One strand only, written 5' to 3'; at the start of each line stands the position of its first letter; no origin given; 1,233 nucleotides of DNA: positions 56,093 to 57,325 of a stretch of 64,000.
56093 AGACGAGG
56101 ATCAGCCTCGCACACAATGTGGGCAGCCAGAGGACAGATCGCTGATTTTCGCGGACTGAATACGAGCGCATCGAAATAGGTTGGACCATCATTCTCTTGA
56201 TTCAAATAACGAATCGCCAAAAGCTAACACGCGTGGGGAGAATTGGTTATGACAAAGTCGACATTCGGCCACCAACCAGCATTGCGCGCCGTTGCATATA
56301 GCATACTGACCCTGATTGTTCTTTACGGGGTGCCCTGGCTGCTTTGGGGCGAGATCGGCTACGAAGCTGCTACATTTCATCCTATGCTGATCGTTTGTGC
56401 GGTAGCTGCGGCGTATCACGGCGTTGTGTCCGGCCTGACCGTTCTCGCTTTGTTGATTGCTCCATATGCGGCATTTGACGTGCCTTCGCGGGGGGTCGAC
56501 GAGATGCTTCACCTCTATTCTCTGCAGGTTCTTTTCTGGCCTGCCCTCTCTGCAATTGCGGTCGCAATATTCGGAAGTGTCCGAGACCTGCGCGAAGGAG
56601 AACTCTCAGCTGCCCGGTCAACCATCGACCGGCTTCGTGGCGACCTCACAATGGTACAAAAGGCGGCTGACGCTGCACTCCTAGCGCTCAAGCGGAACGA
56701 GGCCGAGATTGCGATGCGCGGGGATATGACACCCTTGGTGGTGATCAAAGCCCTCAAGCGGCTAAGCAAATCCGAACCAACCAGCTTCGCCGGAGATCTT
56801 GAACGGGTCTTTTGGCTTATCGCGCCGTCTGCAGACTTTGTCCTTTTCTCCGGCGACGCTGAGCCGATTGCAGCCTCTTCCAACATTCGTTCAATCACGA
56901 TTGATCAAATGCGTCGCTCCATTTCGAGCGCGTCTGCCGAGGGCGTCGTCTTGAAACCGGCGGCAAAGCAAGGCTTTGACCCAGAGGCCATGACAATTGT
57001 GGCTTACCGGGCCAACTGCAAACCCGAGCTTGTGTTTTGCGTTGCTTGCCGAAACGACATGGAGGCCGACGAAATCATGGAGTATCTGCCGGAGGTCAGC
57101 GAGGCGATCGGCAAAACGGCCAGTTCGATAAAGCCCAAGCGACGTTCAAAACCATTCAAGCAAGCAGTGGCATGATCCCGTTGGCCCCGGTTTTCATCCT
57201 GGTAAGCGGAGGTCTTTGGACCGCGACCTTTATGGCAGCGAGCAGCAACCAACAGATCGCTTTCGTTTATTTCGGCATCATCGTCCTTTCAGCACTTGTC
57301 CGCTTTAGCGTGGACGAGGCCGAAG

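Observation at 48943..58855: Pel-like exopolysaccharide locus with a non-canonical, split architecture and no outer-membrane export genes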

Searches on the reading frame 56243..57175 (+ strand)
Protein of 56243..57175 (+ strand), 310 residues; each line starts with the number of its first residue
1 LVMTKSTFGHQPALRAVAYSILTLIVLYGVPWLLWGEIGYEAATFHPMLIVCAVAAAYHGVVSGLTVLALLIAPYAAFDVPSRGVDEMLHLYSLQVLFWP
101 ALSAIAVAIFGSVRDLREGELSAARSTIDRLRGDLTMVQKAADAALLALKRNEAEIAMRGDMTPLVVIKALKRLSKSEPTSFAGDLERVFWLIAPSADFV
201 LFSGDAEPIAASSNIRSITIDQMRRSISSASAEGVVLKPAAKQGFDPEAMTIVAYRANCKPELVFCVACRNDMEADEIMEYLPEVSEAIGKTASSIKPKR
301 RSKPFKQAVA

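Call 3: search_protein_families(library=pfam, proteins=[window:56243-57175:+], max_evalue=0.01)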
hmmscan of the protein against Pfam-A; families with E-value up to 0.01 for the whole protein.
window:56243-57175:+ (310 aa): 0 families

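Call 5: search_protein_families(library=ncbifam, proteins=[window:56243-57175:+], max_evalue=0.01)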
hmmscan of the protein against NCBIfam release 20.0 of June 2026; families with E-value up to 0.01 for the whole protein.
window:56243-57175:+ (310 aa): 0 families

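Call 24: search_solved_structures(query=window:56243-57175:+, max_evalue=10, show_alignments=1)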
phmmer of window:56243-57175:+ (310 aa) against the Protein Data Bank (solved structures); distinct sequences matched with E-value up to 10: 3.
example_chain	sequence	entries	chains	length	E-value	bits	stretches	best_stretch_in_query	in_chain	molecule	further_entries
9gnc_A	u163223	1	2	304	0.49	13.2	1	168-227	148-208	Putative F420-dependent oxidoreductase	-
9gkh_A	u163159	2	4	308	0.5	13.2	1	168-227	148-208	Putative F420-dependent oxidoreductase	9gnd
9g64_A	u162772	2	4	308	0.51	13.2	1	168-227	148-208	F420-dependent oxidoreductase | Putative F420-dependent oxidoreductase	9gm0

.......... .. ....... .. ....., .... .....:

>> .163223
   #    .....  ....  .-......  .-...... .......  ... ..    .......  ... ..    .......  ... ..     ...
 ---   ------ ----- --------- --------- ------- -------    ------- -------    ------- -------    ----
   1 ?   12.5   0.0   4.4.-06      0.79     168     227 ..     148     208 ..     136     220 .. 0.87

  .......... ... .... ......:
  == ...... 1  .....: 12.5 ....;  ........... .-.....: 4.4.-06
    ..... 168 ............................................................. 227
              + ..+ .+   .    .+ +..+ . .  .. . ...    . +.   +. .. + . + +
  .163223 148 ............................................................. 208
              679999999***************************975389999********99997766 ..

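Call 34: find_homologous_proteins(query=window:56243-57175:+, max_evalue=0.001)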
Query window:56243-57175:+ (310 aa): 4 proteins with E <= 0.001 among 6368 candidates.
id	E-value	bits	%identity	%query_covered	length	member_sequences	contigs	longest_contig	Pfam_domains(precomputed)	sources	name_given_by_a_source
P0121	1.4e-189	647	98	99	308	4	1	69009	-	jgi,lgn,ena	-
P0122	2.6e-170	583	88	99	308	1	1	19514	-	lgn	-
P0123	6.4e-92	326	53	99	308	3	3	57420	-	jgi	jgi:hypothetical protein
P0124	8.4e-81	290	61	77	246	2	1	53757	-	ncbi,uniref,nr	ncbi:hypothetical protein [Citreimonas salinaria]|uniref:hypothetical protein n=1 Tax=Citreimonas sa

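Call 43: find_encoding_contigs(protein=P0123, flank=10000, max_places=2)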
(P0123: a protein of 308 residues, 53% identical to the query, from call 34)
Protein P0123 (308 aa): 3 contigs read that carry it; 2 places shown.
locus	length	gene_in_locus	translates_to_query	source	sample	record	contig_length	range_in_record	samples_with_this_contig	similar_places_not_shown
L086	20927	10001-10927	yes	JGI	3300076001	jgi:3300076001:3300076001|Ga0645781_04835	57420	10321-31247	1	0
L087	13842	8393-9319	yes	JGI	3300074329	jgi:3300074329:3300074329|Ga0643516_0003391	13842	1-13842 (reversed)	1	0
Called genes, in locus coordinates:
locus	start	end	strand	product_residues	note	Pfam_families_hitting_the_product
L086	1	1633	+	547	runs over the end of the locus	PF00239:Resolvase, PF07508:Recombinase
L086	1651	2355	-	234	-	PF03050:DDE_Tnp_IS66 (faint), PF00665:rve (weak), PF13610:DDE_Tnp_IS240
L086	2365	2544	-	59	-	PF01527:HTH_Tnp_1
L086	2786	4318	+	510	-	PF11997:DUF3492, PF13579:Glyco_trans_4_4 (weak), PF13439:Glyco_transf_4, PF00534:Glycos_transf_1, PF13692:Glyco_trans_1_4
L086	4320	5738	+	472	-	PF16933:PelG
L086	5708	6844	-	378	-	PF03537:Glyco_hydro_114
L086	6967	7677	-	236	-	PF13428:TPR_14 (faint), PF13432:TPR_16 (weak), PF14559:TPR_19 (weak)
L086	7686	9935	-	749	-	-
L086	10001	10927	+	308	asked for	-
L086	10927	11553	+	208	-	-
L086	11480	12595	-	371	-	PF00106:adh_short (weak), PF01073:3Beta_HSD, PF01370:Epimerase, PF02719:Polysacc_synt_2, PF04321:RmlD_sub_bind, PF08659:KR, PF13460:NAD_binding_10, PF16363:GDP_Man_Dehyd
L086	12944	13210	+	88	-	PF01527:HTH_Tnp_1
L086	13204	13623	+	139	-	PF13276:HTH_21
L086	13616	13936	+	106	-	PF00665:rve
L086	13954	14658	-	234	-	PF13610:DDE_Tnp_IS240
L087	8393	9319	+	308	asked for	-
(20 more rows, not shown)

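Call 44: find_encoding_contigs(protein=P0122, flank=10000, max_places=2)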
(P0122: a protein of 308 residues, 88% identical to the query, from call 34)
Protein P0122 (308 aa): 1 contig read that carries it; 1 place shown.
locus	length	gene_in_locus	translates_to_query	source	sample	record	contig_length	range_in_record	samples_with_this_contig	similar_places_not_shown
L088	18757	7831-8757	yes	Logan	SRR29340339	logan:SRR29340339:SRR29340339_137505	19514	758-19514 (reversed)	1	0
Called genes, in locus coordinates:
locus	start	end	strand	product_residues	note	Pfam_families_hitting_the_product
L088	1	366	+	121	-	?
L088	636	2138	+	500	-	PF11997:DUF3492, PF13579:Glyco_trans_4_4 (weak), PF13439:Glyco_transf_4, PF20706:GT4-conflict, PF00534:Glycos_transf_1, PF13692:Glyco_trans_1_4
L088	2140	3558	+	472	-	PF16933:PelG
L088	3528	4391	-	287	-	PF03537:Glyco_hydro_114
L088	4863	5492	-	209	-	PF14559:TPR_19 (faint)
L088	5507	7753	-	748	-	-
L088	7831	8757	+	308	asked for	-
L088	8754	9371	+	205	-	-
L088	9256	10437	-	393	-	PF01073:3Beta_HSD, PF01370:Epimerase, PF02719:Polysacc_synt_2, PF04321:RmlD_sub_bind, PF13460:NAD_binding_10, PF16363:GDP_Man_Dehyd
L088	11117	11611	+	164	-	-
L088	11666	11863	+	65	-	-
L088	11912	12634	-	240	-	PF00005:ABC_tran, PF13304:AAA_21 (weak)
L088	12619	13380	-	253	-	PF00528:BPD_transp_1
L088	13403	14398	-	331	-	PF09084:NMT1 (weak)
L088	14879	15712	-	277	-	PF00582:Usp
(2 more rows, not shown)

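Call 45: find_encoding_contigs(protein=P0121, flank=10000, max_places=2)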
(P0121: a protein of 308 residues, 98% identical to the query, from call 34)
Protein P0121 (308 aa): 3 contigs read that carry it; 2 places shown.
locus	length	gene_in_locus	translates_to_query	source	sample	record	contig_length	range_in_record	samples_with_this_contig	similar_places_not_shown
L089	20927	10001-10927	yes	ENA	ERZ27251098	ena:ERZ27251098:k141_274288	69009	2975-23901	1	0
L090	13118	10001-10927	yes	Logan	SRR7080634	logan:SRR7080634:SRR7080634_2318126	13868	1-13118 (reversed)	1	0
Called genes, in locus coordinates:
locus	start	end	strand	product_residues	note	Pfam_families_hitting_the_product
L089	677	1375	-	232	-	PF10099:RskA_C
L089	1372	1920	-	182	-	PF04542:Sigma70_r2, PF08281:Sigma70_r4_2, PF04545:Sigma70_r4 (weak)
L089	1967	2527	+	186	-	PF23951:DUF7282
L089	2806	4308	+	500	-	PF11997:DUF3492, PF13439:Glyco_transf_4, PF13579:Glyco_trans_4_4 (weak), PF20706:GT4-conflict (weak), PF00534:Glycos_transf_1, PF13692:Glyco_trans_1_4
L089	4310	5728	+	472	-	PF16933:PelG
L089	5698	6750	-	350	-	PF03537:Glyco_hydro_114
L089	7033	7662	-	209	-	-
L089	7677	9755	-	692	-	-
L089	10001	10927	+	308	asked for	-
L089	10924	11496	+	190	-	-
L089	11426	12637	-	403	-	PF00106:adh_short (weak), PF04321:RmlD_sub_bind, PF01073:3Beta_HSD, PF01370:Epimerase, PF02719:Polysacc_synt_2, PF13460:NAD_binding_10, PF16363:GDP_Man_Dehyd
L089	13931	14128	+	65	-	-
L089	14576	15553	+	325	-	PF00126:HTH_1, PF03466:LysR_substrate (weak)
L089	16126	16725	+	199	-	-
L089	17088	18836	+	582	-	PF01011:PQQ, PF13360:PQQ_2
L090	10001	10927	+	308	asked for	-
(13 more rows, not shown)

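Call 57: predict_structure(alignment_id=A2)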
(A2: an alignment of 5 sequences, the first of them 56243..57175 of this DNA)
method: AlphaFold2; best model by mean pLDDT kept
length: 310 residues; sequences in the alignment: 5
mean_pLDDT: 56.7   pTM: 0.44
mean pLDDT of the five models: 56.7, 56.1, 54.8, 39.9, 37.9
residues with pLDDT >= 90: 9; 70-90: 95; 50-70: 40; < 50: 166
segments of 3 or more residues with pLDDT < 50: 1-117, 119-121, 137-162, 243-245, 300-310
pLDDT, mean of each block of 10 residues (from residue 1): 31 39 40 33 38 44 43 35 35 38 45 45 51 47 41 37 58 71 75 77 85 84 88 79 55 86 87 82 81 63 43
secondary structure, 60 per line:
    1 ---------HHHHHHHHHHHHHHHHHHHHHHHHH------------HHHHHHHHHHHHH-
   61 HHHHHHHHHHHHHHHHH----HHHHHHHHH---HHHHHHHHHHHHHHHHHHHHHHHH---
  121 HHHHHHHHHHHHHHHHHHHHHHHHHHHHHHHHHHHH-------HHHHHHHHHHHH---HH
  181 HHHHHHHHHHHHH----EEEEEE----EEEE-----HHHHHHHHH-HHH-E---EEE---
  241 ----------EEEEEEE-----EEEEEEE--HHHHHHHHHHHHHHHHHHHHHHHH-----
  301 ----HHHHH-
elements in order: H10-34 H47-59 H61-77 H82-90 H94-117 H121-156 H164-175 H179-193 E198-203 E208-211 H217-225 E235-237 E251-257 E263-269 H272-295 H305-309

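Call 59: fold_search(model_id=the predicted structure, library=pdb)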
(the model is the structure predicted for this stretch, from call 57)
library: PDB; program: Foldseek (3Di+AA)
matches with E <= 10: 510; with E <= 0.001: 0
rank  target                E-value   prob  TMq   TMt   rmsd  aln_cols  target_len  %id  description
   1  9jue_F                2.1e-02  0.99  0.22  0.48   6.6       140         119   14  Roadblock3 homodimer structure from Candidatus Prometheoarchaeum syntrophicum strain MK-D1 (released 2024-10-16)
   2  3oov_B                2.1e-02  0.97  0.24  0.38   6.4       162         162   14  Crystal structure of a methyl-accepting chemotaxis protein, residues 122 to 287 (released 2010-09-08)
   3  3qp5_D                2.5e-02  0.99  0.30  0.37   7.7       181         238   12  Crystal structure of CviR bound to antagonist chlorolactone (CL) (released 2011-03-30)
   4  2gx5_B                2.9e-02  1.00  0.30  0.53   5.5       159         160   11  N-terminal GAF domain of transcriptional pleiotropic repressor CodY (released 2007-04-17)
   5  3qp5_A                3.2e-02  0.97  0.28  0.33   7.4       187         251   14  Crystal structure of CviR bound to antagonist chlorolactone (CL) (released 2011-03-30)
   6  6jwp_B                3.4e-02  0.95  0.23  0.24   7.6       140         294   16  crystal structure of EGOC (released 2019-12-11)
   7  5w10_D                3.8e-02  0.98  0.28  0.45   7.4       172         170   12  Lcd1 GAF domain in complex with cAMP ligand (released 2017-06-28)
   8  3qp8_C                4.2e-02  0.98  0.28  0.43   7.1       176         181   11  Crystal structure of CviR (Chromobacterium violaceum 12472) ligand-binding domain bound to C10-HSL (released 2011-03-30)
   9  6ulg_G                5.4e-02  0.98  0.28  0.28   8.0       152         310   13  Cryo-EM structure of the FLCN-FNIP2-Rag-Ragulator complex (released 2019-11-20)
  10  9jue_A                5.4e-02  0.91  0.20  0.42   8.5       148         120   15  Roadblock3 homodimer structure from Candidatus Prometheoarchaeum syntrophicum strain MK-D1 (released 2024-10-16)
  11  4zr7_D                7.4e-02  0.99  0.24  0.52   4.8       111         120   11  The structure of a domain of a functionally unknown protein from Bacillus subtilis subsp. subtilis str. 168 (released 2015-05-27)
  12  3r7w_B                7.8e-02  0.94  0.25  0.27   6.7       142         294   17  Crystal Structure of Gtr1p-Gtr2p complex (released 2011-08-24)
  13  3cpt_B                8.3e-02  0.97  0.24  0.54   4.5       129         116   10  MP1-p14 Scaffolding complex (released 2008-07-01)
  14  6hjm_A                8.3e-02  0.75  0.19  0.38   9.3       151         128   10  Myxococcus xanthus MglB (released 2019-12-04)
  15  2uv0_G                8.7e-02  0.98  0.29  0.48   5.4       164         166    8  Structure of the P. aeruginosa LasR ligand-binding domain bound to its autoinducer (released 2007-03-27)
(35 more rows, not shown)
